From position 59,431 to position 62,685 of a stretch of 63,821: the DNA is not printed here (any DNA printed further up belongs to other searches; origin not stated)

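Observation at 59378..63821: Tandem giant DotA/TraY-like membrane protein paralogs with no other visible secretion genes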

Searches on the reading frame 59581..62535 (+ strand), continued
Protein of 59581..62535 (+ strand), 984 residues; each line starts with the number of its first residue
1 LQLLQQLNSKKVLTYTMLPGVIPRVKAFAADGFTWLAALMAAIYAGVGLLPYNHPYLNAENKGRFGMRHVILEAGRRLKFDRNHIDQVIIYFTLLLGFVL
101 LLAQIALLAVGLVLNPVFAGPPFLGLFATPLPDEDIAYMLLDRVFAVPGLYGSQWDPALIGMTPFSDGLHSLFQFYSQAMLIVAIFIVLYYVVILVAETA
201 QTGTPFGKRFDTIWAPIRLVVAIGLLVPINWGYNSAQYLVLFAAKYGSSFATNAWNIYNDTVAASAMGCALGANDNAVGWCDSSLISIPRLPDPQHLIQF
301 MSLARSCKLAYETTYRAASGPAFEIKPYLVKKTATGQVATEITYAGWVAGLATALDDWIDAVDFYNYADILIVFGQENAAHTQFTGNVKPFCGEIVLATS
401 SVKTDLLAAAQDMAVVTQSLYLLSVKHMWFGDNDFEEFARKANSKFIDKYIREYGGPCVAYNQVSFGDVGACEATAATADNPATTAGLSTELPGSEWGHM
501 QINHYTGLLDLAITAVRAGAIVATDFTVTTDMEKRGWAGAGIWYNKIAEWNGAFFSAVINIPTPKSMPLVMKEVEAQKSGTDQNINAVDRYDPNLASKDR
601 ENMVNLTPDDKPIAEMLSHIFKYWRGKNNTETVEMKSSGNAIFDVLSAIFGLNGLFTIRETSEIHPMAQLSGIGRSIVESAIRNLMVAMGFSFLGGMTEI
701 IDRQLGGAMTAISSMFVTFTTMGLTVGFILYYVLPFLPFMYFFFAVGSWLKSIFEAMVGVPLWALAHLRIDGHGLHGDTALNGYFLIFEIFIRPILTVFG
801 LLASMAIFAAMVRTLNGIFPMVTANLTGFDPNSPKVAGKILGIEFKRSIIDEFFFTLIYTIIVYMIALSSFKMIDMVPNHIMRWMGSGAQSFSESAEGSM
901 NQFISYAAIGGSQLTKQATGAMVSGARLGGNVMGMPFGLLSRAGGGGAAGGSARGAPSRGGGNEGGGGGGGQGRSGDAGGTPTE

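Call 44: search_protein_families(library=ncbifam, proteins=[L046:2430-3743:+, L046:3885-4838:-, L046:6125-7357:+, L046:8619-9236:-, L046:9323-9832:-, L046:13836-14921:+, L046:14918-15862:+, L046:15841-17028:-, L045:7099-8880:+, L045:8877-9884:-], max_evalue=0.0001)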
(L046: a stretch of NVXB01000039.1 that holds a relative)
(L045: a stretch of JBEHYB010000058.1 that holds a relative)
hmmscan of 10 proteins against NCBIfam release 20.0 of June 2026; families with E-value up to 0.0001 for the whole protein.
L046:2430-3743:+ (437 aa): 0 families

L046:3885-4838:- (317 aa): 0 families

L046:6125-7357:+ (410 aa): 1 family
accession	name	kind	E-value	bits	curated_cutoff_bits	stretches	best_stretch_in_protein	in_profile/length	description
NF007297.0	PRK09775.1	equivalog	9e-11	41.2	401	1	185-333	216-370/446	type II toxin-antitoxin system HipA family toxin YjjJ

L046:8619-9236:- (205 aa): 0 families

L046:9323-9832:- (169 aa): 0 families

L046:13836-14921:+ (361 aa): 7 families
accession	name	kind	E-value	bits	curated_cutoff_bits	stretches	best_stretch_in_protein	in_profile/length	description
NF002497.0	PRK01827.1-3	equivalog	3.5e-21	75.7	327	1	66-226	56-215/264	thymidylate synthase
NF002499.0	PRK01827.1-5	equivalog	1e-18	67.5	405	1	56-228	46-217/264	thymidylate synthase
TIGR03284.1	thym_sym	equivalog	6e-18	65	108.35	1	119-227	141-248/296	thymidylate synthase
TIGR03283.1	thy_syn_methano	equivalog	4.4e-17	62.3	174.55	1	102-222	82-196/201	thymidylate synthase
NF002496.0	PRK01827.1-2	equivalog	9.4e-17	61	325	1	80-225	125-268/318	thymidylate synthase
NF002495.0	PRK01827.1-1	equivalog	7.5e-13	48.6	327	1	91-229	96-230/279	thymidylate synthase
NF002498.0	PRK01827.1-4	equivalog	1.9e-05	24.1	427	1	119-225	123-228/283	thymidylate synthase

L046:14918-15862:+ (314 aa): 0 families

L046:15841-17028:- (395 aa): 0 families

L045:7099-8880:+ (593 aa): 6 families
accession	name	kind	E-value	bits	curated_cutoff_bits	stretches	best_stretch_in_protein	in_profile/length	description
NF047601.1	MscSThanab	equivalog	3.2e-19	69.4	500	1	286-457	29-196/280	small-conductance mechanosensitive channel MscS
NF008438.0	PRK11281.1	equivalog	1e-16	60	991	1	334-464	886-1017/1113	mechanosensitive channel MscK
NF007662.0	PRK10334.1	subfamily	1.1e-16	60.9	321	1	274-528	17-266/286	small-conductance mechanosensitive channel MscS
NF047602.1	MscsSHelicob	equivalog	1.1e-15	57.8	400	1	285-517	12-236/260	small-conductance mechanosensitive channel MscS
NF008180.0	PRK10929.1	equivalog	6e-13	47.5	809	1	354-440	906-989/1109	miniconductance mechanosensitive channel MscM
NF008542.0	PRK11465.1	equivalog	4e-11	41.9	596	1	292-416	476-603/741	mechanosensitive channel protein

L045:8877-9884:- (335 aa): 10 families
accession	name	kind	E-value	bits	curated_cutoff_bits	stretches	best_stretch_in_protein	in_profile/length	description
NF047979.1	lactonase_AidB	equivalog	4.9e-59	199.8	360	1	59-330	4-270/271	AidB family quorum-quenching N-acyl homoserine lactonase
NF047919.1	lactonase_YtnP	equivalog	9.5e-14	51.3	425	1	126-303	76-246/274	YtnP family quorum-quenching lactonase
NF000469.2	CAR_gen_B3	exception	1.1e-08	34.4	500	1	106-202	73-163/311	CAR family subclass B3 metallo-beta-lactamase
NF033105.1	bla_subclass_B3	equivalog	1.8e-07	30.7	240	1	107-245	23-149/257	subclass B3 metallo-beta-lactamase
NF012229.1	bla_class_B_core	domain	3.3e-07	30.6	100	1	90-245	5-132/139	metallo-beta-lactamase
NF033106.1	blaL1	exception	1.5e-06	27.4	560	1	107-173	59-125/290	L1 family subclass B3 metallo-beta-lactamase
TIGR03675.1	arCOG00543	equivalog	1.3e-05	23.7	580.2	1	109-163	190-243/631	beta-CASP ribonuclease aCPSF1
NF053820.1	MBLfold_Strvi7410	exception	1.4e-05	24.7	525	1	105-171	22-90/343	Strvi_7410 family MBL fold metallo-hydrolase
TIGR02651.1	RNase_Z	equivalog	7.1e-05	22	292.95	0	138-166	41-69/302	ribonuclease Z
NF000801.0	PRK00055.1-3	equivalog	9.8e-05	21.5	252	0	109-166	22-71/307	ribonuclease Z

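Call 45: search_protein_families(library=pfam, proteins=[L008:20189-21283:-, L017:19372-20901:+, L018:3104-3661:+, L018:1983-3107:+, L005:3777-4760:-, L003:6377-7111:-, L003:5533-6414:-, L003:5033-5536:+, L003:1681-3048:+], max_evalue=0.001)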
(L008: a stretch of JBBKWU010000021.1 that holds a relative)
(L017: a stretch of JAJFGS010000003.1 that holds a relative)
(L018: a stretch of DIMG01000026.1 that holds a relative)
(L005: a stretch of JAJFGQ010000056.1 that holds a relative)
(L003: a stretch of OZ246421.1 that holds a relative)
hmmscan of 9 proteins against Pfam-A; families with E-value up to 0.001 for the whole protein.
L008:20189-21283:- (364 aa): 1 family
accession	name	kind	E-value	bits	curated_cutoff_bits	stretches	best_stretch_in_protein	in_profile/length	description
PF03739.19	LptF_LptG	-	1.5e-64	218.7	27.9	1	9-357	1-350/353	Lipopolysaccharide export system permease LptF/LptG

L017:19372-20901:+ (509 aa): 2 families
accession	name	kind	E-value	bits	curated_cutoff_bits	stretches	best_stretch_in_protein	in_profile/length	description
PF00883.26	Peptidase_M17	-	7.9e-126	420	25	1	185-497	2-309/310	Cytosol aminopeptidase family, catalytic domain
PF02789.23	Peptidase_M17_N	-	3.3e-20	72.7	23.4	1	19-148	1-129/129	Cytosol aminopeptidase family, N-terminal domain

L018:3104-3661:+ (185 aa): 3 families
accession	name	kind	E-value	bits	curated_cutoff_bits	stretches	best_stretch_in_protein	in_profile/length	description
PF09285.17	Elong-fact-P_C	-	6.7e-23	80.6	25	1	130-183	3-56/56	Elongation factor P, C-terminal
PF01132.26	EFP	-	1.3e-19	70.3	27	1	68-120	1-54/54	Elongation factor P (EF-P) OB domain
PF08207.18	EFP_N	-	1.7e-16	60.4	23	1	3-60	1-58/58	Elongation factor P (EF-P) KOW-like domain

L018:1983-3107:+ (374 aa): 1 family
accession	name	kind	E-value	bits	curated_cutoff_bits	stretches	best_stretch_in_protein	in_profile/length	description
PF10093.14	EarP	-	1.2e-114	383.7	25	1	12-360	1-371/372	Elongation-Factor P (EF-P) rhamnosyltransferase EarP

L005:3777-4760:- (327 aa): 1 family
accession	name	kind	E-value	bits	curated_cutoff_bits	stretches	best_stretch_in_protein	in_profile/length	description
PF01699.29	Na_Ca_ex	-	2.8e-57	193.3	24.9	2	178-321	3-150/151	Sodium/calcium exchanger protein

L003:6377-7111:- (244 aa): 1 family
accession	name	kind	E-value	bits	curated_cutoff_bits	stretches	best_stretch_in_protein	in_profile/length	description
PF02342.23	TerD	-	3.2e-08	33.7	25.3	1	49-170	8-117/187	TerD domain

L003:5533-6414:- (293 aa): 1 family
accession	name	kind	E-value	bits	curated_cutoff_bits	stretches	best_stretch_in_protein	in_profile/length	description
PF02342.23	TerD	-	7.8e-51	172.6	25.3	1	98-281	5-187/187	TerD domain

L003:5033-5536:+ (167 aa): 0 families

L003:1681-3048:+ (455 aa): 3 families
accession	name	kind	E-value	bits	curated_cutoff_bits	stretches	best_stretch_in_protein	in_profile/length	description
PF02601.20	Exonuc_VII_L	-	9.1e-101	337.9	35.9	1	134-445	1-309/315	Exonuclease VII, large subunit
PF13742.12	tRNA_anti_2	-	2.9e-28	98.4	27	1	18-111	1-95/95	OB-fold nucleic acid binding domain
PF01336.31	tRNA_anti-codon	-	8.7e-11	42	27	1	38-112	1-74/75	OB-fold nucleic acid binding domain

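Call 46: get_annotated_region(hit=H22, flank=20000)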
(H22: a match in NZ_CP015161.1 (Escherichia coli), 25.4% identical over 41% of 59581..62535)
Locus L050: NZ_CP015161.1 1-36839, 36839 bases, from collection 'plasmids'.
description: Escherichia coli strain Eco889 plasmid pECO-93a, complete sequence
organism: Escherichia coli (NCBI taxid 562)
taxonomy: Bacteria; Pseudomonadota; Gammaproteobacteria; Enterobacterales; Enterobacteriaceae; Escherichia; Escherichia coli
host: -; source: -; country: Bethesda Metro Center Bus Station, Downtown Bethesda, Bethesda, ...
typing (MOB-suite, as given by PLSDB): conjugative; replicon IncK2/Z; relaxase MOBP; mating-pair formation MPF_I
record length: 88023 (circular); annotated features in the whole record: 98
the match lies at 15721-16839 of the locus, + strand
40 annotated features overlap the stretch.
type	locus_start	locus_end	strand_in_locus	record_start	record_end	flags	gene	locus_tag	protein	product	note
CDS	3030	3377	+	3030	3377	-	-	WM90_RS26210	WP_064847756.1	hypothetical protein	-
CDS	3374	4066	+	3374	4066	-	-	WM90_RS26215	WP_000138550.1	DotI/IcmL family type IV secretion protein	-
CDS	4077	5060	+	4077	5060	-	traN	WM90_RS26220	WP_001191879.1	IncI1-type conjugal transfer protein TraN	-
CDS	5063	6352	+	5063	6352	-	traO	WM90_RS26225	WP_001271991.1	conjugal transfer protein TraO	-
CDS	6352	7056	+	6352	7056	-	traP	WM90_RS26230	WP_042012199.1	IncI1-type conjugal transfer protein TraP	-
CDS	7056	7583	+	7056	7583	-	traQ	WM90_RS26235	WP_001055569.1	conjugal transfer protein TraQ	-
CDS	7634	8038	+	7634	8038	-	traR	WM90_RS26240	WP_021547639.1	IncI1-type conjugal transfer protein TraR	-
CDS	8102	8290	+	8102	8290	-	traS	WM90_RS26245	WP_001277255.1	putative conjugal transfer protein TraS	-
CDS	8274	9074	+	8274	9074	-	traT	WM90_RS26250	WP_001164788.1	IncI1-type conjugal transfer protein TraT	-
CDS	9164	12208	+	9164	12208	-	traU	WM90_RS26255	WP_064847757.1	IncI1-type conjugal transfer protein TraU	-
CDS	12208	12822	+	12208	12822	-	traV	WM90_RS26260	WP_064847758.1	IncI1-type conjugal transfer protein TraV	-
CDS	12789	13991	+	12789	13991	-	traW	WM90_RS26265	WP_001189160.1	IncI1-type conjugal transfer protein TraW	-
CDS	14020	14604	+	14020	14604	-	traX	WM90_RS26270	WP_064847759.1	conjugal transfer protein TraX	-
CDS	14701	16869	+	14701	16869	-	-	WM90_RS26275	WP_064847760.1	DotA/TraY family protein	-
CDS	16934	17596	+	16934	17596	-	excA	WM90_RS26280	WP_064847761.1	plasmid IncI1-type surface exclusion protein ExcA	-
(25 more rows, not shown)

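Call 50: search_solved_structures(query=L050:23316-25607:+, max_evalue=0.01, show_alignments=2)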
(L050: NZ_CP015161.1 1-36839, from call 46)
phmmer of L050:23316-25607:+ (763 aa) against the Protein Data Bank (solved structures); distinct sequences matched with E-value up to 0.01: 1.
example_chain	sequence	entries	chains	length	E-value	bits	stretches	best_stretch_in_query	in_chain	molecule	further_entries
6sz9_A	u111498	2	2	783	1.5e-62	215.2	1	110-616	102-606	IcmO (DotL)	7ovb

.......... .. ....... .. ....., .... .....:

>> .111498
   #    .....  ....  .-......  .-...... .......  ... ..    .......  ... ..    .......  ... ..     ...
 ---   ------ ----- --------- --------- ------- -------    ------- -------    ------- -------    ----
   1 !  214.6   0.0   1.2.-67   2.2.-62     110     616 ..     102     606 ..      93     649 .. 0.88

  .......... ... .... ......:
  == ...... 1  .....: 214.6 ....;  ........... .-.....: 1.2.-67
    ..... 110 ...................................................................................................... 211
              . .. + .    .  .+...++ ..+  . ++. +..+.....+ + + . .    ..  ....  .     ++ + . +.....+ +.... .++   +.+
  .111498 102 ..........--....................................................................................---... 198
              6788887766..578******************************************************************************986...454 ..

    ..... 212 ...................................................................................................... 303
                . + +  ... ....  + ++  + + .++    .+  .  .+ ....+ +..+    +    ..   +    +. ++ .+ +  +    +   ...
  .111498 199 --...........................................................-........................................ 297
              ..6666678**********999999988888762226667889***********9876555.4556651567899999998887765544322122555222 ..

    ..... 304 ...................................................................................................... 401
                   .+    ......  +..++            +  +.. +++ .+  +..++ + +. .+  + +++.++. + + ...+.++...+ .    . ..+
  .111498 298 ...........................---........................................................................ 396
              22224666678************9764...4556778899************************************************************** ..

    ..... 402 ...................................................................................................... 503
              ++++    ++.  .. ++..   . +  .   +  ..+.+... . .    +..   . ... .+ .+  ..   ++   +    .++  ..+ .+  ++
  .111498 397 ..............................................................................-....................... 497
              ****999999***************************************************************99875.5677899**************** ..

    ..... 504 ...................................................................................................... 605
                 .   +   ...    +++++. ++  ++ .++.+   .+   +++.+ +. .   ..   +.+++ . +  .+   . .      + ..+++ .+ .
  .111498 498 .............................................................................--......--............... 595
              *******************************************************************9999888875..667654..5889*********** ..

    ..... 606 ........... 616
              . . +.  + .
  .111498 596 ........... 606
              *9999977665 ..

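Call 81: search_protein_families(library=pfam, proteins=[L046:1-863:-, L046:870-1610:-, L046:2430-3743:+, L046:3885-4838:-, L046:4828-5439:-, L046:8619-9236:-, L046:9323-9832:-, L046:12694-13104:-, L046:14918-15862:+, L046:15841-17028:-], max_evalue=0.01)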
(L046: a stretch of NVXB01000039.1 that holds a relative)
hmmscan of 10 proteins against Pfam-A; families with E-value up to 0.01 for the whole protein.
L046:1-863:- (287 aa): 1 family
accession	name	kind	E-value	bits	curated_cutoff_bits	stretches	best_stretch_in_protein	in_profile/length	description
PF03432.20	Relaxase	-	0.00042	21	24.6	1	72-166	43-132/132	MobA/VirD2-like, nuclease domain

L046:870-1610:- (246 aa): 0 families

L046:2430-3743:+ (437 aa): 1 family
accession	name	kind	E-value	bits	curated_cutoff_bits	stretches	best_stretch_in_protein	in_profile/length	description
PF03432.20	Relaxase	-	1e-06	29.5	24.6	1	40-155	12-130/132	MobA/VirD2-like, nuclease domain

L046:3885-4838:- (317 aa): 1 family
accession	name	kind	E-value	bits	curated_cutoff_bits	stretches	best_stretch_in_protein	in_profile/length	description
PF08843.17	AbiEii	-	6.1e-27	95.5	22.5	1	40-306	3-237/238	Nucleotidyl transferase AbiEii toxin, Type IV TA system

L046:4828-5439:- (203 aa): 1 family
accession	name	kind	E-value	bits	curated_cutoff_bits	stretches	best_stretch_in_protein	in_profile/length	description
PF19570.5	DUF6088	-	3.3e-05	24.2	25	1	31-135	26-130/172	Family of unknown function (DUF6088)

L046:8619-9236:- (205 aa): 1 family
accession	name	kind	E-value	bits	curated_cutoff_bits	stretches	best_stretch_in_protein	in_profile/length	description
PF07275.16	ArdA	-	4.4e-06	27.8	27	1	97-198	58-153/155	Antirestriction protein (ArdA)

L046:9323-9832:- (169 aa): 0 families

L046:12694-13104:- (136 aa): 0 families

L046:14918-15862:+ (314 aa): 2 families
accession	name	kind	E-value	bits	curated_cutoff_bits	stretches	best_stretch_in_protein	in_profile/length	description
PF18746.6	aGPT-Pplase3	-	3.3e-86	289.6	25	1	36-314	2-279/279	Alpha-glutamyl/putrescinyl thymine pyrophosphorylase clade 3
PF18724.6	ADDT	-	2.2e-78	263.6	26.2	1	69-309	1-232/232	Amino acid:DNA transferase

L046:15841-17028:- (395 aa): 1 family
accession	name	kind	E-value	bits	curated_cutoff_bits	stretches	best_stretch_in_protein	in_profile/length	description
PF06114.19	Peptidase_M78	-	4.7e-09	36.5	22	1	259-355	25-118/123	IrrE N-terminal-like domain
